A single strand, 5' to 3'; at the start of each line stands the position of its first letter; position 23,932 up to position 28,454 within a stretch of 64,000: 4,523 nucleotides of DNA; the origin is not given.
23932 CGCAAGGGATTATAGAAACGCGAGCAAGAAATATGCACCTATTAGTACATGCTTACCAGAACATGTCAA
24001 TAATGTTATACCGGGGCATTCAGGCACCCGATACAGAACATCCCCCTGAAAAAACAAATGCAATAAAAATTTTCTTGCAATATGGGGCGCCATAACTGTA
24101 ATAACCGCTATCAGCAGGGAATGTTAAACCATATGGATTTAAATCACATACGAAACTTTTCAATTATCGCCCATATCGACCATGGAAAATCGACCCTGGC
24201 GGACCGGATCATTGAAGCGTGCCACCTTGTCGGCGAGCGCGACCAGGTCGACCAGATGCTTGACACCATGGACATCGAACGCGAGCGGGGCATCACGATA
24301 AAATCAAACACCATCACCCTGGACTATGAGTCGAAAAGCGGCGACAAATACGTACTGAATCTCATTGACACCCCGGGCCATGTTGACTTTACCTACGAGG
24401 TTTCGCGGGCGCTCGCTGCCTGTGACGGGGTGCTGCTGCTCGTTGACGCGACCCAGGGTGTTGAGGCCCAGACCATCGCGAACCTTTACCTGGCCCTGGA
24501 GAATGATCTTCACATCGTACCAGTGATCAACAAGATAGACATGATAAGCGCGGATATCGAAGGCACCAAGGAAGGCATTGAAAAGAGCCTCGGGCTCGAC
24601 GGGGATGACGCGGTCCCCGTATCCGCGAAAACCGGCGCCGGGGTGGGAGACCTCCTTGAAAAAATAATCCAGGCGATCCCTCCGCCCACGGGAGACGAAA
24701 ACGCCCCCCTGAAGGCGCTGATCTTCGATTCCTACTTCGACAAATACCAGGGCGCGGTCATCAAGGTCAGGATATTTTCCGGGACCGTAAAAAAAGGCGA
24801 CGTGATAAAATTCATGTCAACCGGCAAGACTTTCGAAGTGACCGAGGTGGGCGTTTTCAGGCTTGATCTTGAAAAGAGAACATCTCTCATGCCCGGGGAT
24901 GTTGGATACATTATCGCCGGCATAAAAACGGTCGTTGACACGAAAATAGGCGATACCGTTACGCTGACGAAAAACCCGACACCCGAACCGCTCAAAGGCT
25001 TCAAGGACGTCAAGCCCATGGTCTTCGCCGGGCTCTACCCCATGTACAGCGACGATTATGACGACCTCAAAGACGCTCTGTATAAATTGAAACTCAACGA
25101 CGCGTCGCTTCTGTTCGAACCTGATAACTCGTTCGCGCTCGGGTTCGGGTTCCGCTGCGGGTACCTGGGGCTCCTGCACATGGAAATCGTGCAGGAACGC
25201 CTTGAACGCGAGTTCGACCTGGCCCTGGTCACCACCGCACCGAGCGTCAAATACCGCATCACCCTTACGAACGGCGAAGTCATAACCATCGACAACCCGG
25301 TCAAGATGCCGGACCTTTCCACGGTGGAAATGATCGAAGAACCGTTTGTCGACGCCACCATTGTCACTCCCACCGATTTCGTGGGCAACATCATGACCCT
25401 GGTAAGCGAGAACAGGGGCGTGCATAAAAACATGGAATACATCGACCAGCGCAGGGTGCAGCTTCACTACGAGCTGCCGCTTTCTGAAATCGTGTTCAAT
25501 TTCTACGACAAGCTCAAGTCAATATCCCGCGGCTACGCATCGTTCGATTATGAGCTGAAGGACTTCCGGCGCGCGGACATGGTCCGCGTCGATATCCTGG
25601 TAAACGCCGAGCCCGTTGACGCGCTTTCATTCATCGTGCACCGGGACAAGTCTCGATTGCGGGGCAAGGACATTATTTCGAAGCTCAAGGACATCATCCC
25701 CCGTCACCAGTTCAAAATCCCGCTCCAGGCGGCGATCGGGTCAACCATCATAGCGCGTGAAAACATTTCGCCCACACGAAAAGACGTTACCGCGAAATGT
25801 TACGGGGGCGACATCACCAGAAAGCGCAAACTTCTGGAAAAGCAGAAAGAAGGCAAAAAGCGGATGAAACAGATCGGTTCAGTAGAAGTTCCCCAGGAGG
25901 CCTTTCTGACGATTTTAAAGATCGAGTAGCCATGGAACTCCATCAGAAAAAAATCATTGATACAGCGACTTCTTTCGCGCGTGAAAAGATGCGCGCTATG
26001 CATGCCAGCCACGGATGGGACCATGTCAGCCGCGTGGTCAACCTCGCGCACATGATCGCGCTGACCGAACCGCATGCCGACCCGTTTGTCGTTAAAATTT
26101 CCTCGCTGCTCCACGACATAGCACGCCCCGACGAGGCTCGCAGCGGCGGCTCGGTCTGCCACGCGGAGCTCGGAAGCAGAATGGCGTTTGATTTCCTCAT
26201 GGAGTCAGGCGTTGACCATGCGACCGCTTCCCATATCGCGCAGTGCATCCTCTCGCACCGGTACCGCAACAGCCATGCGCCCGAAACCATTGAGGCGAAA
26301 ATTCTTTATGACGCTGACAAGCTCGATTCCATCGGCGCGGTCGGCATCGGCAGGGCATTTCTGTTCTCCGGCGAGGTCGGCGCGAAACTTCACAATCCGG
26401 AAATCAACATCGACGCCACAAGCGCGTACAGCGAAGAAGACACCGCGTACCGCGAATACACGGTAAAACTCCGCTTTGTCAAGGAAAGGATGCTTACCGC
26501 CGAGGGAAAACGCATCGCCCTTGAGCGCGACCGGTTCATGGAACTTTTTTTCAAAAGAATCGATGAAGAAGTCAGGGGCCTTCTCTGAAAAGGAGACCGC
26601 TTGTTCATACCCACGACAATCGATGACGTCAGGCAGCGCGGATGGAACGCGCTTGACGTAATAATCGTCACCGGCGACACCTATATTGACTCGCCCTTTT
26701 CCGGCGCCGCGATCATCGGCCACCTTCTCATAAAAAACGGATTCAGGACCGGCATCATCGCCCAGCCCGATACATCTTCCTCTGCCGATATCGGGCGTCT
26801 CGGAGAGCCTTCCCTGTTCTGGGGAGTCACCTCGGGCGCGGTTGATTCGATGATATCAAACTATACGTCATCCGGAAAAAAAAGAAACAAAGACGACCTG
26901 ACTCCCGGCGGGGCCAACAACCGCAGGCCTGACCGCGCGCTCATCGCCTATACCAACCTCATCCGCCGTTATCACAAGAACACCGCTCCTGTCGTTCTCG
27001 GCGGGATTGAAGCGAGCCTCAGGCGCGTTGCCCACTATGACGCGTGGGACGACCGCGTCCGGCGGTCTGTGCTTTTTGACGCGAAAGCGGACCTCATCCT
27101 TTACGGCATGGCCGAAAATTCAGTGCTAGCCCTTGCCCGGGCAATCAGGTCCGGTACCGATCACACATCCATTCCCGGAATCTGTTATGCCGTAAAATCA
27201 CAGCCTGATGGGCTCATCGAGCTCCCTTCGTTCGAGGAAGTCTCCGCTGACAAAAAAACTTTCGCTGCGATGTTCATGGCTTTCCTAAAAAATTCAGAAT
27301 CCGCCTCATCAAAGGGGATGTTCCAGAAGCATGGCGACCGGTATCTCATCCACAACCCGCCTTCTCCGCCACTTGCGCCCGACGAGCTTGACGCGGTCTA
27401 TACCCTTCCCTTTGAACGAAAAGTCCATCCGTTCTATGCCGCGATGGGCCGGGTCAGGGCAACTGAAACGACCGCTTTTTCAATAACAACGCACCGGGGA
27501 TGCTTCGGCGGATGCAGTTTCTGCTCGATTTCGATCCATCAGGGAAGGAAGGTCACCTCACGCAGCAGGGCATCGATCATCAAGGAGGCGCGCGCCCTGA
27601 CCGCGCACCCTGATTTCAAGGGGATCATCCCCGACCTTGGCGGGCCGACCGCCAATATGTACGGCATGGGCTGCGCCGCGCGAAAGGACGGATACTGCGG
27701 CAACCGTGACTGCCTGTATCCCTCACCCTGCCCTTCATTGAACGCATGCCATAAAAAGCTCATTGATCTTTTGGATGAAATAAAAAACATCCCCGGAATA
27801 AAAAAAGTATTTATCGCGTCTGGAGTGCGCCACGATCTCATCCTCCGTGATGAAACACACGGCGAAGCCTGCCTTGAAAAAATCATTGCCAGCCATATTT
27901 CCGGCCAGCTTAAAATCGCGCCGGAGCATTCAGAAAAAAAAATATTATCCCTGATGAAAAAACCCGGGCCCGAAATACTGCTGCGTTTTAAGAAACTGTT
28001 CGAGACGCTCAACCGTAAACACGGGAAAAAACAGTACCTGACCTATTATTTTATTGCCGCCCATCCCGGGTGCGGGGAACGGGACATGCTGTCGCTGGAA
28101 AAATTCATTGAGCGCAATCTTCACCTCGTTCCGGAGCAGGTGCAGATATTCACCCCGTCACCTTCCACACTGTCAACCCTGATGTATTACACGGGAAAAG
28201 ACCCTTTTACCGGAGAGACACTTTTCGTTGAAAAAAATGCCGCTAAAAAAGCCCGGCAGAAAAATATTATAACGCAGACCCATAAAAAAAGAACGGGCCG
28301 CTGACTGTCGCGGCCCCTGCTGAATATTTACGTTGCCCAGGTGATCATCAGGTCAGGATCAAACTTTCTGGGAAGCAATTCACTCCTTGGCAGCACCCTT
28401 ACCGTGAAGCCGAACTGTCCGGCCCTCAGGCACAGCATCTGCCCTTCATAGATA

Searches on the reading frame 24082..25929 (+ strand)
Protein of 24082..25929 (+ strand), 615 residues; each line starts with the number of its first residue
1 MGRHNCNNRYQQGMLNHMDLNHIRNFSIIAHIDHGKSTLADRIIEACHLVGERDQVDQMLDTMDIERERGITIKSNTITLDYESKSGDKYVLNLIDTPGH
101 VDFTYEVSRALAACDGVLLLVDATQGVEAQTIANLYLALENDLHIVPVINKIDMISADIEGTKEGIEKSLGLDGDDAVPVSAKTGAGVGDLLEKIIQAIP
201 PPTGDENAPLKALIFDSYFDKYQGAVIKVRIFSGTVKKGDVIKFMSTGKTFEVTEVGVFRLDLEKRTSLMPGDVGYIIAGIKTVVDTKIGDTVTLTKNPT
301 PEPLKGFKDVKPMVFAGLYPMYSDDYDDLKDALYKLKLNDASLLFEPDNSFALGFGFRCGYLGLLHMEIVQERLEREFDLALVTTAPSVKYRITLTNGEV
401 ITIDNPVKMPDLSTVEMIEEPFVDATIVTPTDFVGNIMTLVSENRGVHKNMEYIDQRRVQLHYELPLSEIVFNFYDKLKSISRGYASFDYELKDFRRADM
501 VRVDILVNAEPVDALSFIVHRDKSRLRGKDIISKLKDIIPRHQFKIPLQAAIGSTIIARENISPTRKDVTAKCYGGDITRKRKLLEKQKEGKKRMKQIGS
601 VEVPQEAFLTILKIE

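Call 78: search_protein_families(library=pfam, proteins=[window:24082-25929:+], max_evalue=0.001)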
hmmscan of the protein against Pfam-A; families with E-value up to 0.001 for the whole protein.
window:24082-25929:+ (615 aa): 7 families
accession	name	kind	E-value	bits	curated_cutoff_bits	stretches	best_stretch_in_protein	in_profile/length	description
PF00009.33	GTP_EFTU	-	3.3e-56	190.3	26.5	1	22-201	2-188/188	Elongation factor Tu GTP binding domain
PF06421.17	LepA_C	-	4.6e-50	168.6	29.7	1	507-613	1-107/107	GTP-binding protein LepA C-terminus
PF00679.30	EFG_C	-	8.8e-21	74.2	27.9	1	418-502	2-85/89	Elongation factor G C-terminus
PF03144.31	GTP_EFTU_D2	-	1.4e-12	48.3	30.3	1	224-294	1-73/73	Elongation factor Tu domain 2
PF22042.2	EF-G_D2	-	2.9e-07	30.9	27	1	209-294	1-82/84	Elongation factor G domain 2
PF01926.29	MMR_HSR1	-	2.4e-05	24.9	21.9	1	34-151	10-113/113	50S ribosome-binding GTPase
PF14492.12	EFG_III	-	0.00088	19.7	27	0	311-384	3-73/75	Elongation Factor G, domain III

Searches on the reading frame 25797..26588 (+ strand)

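Call 78: search_protein_families(library=pfam, proteins=[window:25797-26588:+], max_evalue=0.001)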
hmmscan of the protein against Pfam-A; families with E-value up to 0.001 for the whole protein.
window:25797-26588:+ (263 aa): 1 family
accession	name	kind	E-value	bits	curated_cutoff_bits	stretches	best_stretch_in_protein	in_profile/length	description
PF01966.28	HD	-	4.9e-11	43.4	22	1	74-177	2-114/116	HD domain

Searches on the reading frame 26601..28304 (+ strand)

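Call 78: search_protein_families(library=pfam, proteins=[window:26601-28304:+], max_evalue=0.001)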
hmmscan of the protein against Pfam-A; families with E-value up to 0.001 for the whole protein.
window:26601-28304:+ (567 aa): 3 families
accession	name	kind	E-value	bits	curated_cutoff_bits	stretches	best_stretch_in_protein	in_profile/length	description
PF08497.15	Radical_SAM_N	-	8.2e-112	373.8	25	1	2-294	1-301/301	Radical SAM N-terminal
PF11842.13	DUF3362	-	3.1e-07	31.2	27.6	1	512-557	1-51/151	Domain of unknown function (DUF3362)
PF04055.27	Radical_SAM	-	3.5e-06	27.7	29.5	1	296-501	2-164/166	Radical SAM superfamily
